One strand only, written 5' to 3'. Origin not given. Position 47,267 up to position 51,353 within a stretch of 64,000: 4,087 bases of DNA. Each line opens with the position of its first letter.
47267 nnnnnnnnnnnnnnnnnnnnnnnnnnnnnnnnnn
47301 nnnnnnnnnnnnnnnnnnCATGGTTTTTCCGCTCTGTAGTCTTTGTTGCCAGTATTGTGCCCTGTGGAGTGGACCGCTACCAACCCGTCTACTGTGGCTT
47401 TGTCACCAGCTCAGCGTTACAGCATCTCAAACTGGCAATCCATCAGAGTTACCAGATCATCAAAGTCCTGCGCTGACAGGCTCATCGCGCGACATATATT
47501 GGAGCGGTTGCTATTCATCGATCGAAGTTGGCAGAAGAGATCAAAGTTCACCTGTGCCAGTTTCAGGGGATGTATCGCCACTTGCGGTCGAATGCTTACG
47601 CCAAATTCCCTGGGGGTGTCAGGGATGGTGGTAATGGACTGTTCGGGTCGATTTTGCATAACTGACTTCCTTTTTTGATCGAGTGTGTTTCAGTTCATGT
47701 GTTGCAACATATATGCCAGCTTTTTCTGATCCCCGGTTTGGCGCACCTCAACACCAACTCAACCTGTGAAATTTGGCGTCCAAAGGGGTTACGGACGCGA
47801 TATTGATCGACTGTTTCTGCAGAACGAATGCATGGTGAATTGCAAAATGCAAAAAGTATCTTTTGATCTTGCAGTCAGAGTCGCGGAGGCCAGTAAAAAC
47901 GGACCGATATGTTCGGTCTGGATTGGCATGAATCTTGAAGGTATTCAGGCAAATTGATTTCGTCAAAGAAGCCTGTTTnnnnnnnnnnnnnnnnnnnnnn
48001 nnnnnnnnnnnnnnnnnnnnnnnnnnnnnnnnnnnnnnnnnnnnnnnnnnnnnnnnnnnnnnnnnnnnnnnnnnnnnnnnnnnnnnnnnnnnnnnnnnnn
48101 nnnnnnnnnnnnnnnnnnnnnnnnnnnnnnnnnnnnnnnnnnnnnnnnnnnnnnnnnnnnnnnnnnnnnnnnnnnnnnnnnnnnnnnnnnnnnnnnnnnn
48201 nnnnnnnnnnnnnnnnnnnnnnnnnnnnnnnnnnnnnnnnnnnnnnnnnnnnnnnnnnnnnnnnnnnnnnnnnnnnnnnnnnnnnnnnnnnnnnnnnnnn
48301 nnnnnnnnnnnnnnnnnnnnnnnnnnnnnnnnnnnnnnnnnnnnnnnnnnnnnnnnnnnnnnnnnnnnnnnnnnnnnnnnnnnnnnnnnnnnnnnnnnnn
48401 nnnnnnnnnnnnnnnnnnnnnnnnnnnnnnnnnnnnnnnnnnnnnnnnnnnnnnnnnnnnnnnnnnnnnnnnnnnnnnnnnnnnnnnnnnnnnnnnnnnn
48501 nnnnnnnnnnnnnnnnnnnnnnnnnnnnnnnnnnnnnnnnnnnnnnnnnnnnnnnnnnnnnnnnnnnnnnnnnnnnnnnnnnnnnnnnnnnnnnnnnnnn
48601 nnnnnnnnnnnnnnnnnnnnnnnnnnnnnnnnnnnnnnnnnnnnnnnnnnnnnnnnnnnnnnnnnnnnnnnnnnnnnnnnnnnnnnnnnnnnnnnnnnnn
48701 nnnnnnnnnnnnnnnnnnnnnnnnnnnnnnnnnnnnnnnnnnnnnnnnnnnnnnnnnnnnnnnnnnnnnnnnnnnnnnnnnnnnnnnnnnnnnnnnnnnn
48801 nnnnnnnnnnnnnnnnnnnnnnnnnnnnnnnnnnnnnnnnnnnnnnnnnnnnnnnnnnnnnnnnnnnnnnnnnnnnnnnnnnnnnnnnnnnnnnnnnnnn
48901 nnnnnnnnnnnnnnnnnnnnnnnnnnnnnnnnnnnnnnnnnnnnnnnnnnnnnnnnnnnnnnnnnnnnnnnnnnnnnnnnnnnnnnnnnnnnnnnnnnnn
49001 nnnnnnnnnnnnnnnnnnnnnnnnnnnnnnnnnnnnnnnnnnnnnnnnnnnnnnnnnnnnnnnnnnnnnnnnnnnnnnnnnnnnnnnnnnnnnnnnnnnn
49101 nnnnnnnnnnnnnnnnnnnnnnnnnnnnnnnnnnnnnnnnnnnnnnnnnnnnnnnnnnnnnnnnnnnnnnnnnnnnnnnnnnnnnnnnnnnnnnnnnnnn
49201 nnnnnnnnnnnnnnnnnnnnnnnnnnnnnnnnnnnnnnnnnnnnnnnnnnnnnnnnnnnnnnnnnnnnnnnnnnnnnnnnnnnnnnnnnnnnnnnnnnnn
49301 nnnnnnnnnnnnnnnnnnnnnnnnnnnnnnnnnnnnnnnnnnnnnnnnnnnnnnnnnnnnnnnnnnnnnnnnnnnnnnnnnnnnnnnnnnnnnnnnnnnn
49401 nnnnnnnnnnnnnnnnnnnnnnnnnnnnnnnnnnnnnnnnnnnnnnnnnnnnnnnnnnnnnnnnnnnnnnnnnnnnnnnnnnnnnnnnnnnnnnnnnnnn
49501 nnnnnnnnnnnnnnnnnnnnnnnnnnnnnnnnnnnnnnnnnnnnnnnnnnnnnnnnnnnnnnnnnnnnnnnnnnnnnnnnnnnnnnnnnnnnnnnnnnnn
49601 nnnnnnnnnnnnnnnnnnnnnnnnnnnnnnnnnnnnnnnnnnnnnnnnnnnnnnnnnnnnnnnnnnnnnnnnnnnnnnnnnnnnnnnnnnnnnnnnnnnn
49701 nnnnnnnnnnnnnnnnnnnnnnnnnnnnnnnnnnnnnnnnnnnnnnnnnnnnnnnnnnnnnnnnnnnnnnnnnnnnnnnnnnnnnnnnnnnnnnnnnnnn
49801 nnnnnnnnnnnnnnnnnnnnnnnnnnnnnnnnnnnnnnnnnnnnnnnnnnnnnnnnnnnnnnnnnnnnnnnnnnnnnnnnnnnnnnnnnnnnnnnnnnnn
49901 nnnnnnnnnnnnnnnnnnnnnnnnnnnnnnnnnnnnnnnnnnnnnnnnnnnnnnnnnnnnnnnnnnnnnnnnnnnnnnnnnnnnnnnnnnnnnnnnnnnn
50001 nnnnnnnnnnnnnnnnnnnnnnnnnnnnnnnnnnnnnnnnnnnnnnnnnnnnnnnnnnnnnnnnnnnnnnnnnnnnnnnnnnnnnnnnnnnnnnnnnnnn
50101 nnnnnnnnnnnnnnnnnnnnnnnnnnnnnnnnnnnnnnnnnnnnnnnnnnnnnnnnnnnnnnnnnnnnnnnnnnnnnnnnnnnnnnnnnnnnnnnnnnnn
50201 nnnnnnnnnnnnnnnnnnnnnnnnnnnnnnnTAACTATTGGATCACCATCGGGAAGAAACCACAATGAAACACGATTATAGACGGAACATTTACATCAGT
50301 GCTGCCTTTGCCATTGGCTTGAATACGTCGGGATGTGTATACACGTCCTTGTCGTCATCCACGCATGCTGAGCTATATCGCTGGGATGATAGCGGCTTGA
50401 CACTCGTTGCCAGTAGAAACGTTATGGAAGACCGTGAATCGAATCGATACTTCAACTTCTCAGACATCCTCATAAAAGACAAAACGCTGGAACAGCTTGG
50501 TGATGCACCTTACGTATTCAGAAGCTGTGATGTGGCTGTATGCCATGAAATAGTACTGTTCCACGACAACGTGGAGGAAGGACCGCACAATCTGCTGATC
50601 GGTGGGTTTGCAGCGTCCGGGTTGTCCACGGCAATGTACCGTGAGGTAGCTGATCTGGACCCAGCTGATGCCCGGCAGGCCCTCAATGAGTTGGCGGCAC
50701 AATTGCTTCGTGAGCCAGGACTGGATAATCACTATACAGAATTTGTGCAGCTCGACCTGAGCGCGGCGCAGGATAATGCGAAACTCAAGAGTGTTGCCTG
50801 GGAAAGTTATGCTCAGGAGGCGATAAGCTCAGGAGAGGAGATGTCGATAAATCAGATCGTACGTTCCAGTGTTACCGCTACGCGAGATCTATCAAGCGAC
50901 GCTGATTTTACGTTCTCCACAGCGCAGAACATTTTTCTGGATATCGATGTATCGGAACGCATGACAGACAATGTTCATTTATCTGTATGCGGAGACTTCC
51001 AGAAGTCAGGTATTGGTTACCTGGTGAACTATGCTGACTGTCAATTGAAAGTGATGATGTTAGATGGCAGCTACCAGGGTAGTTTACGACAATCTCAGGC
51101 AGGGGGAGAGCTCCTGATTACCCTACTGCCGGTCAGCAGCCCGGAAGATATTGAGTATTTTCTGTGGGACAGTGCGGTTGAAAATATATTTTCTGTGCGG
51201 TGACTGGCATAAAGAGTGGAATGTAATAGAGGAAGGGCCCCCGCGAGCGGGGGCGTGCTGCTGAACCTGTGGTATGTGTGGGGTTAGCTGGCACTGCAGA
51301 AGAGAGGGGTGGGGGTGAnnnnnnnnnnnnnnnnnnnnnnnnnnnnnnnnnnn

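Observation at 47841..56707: Shared 12-mer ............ upstream of three accessory transcription units (candidate enhancer/regulator site)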

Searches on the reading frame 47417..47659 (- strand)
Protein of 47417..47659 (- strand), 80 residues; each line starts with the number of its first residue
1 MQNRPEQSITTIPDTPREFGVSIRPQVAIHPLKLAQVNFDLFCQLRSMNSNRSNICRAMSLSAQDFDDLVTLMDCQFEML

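Call 9: search_protein_families(library=pfam, proteins=[window:47417-47659:-])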
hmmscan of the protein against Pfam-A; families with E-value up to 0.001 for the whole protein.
window:47417-47659:- (80 aa): 0 families

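Call 57: search_protein_families(library=pfam, proteins=[window:47420-47659:-], max_evalue=10)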
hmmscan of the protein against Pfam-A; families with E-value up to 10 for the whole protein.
seq(80 aa): 0 families
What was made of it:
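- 47417..47659 (-): 80-aa ORF with no Pfam family. It is a conserved member of this regulon in relatives. No Pfam hit (calls 9, 57).
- Tried and rejected: Function of the 80-aa ORF: no Pfam hit (calls 9, 57).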

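Call 65: find_homologous_proteins(query=window:47417-47659:-, max_evalue=0.001)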
Query window:47417-47659:- (80 aa): 1 proteins with E <= 0.001 among 2 candidates.
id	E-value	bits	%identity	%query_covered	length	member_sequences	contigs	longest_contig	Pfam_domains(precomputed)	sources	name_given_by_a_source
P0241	2.3e-46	172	100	100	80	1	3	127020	-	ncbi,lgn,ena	-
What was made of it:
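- Tried and rejected: The homologue search returned only the query itself (call 65).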

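Call 73: predict_structure(protein=window:47417-47659:-)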
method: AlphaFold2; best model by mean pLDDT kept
length: 80 residues; sequences in the alignment: 1
mean_pLDDT: 53.4   pTM: 0.27
mean pLDDT of the five models: 53.4, 52.6, 50.8, 48.3, 47.3
residues with pLDDT >= 90: 0; 70-90: 2; 50-70: 41; < 50: 37
segments of 3 or more residues with pLDDT < 50: 1-4, 10-31, 57-59, 76-80
pLDDT, mean of each block of 10 residues (from residue 1): 48 44 43 62 63 50 63 54
secondary structure, 60 per line:
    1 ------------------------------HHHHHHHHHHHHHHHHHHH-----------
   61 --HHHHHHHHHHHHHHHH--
elements in order: H31-49 H63-78
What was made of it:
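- The 80-aa protein has no recognisable DNA-binding family (call 57) and gave only a low-confidence model (call 73).
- Tried and rejected: The single-sequence AlphaFold model had pLDDT 53, too poor for a fold search (call 73).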

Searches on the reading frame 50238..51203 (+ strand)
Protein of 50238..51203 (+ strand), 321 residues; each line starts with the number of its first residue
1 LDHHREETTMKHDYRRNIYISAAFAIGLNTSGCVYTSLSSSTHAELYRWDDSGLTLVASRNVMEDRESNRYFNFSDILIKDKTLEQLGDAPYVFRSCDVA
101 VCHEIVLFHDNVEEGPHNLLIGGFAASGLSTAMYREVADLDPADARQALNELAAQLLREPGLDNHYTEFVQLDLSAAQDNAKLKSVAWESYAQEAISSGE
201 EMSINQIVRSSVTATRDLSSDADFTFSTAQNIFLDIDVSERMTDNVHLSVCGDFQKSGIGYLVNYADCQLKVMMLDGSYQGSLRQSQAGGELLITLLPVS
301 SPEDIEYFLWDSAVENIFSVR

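Call 9: search_protein_families(library=pfam, proteins=[window:50238-51203:+])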
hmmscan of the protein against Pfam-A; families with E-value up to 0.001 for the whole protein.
window:50238-51203:+ (321 aa): 0 families

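Call 57: search_protein_families(library=pfam, proteins=[window:50238-51203:+], max_evalue=10)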
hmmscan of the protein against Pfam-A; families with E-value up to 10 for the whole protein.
window:50238-51203:+ (321 aa): 0 families
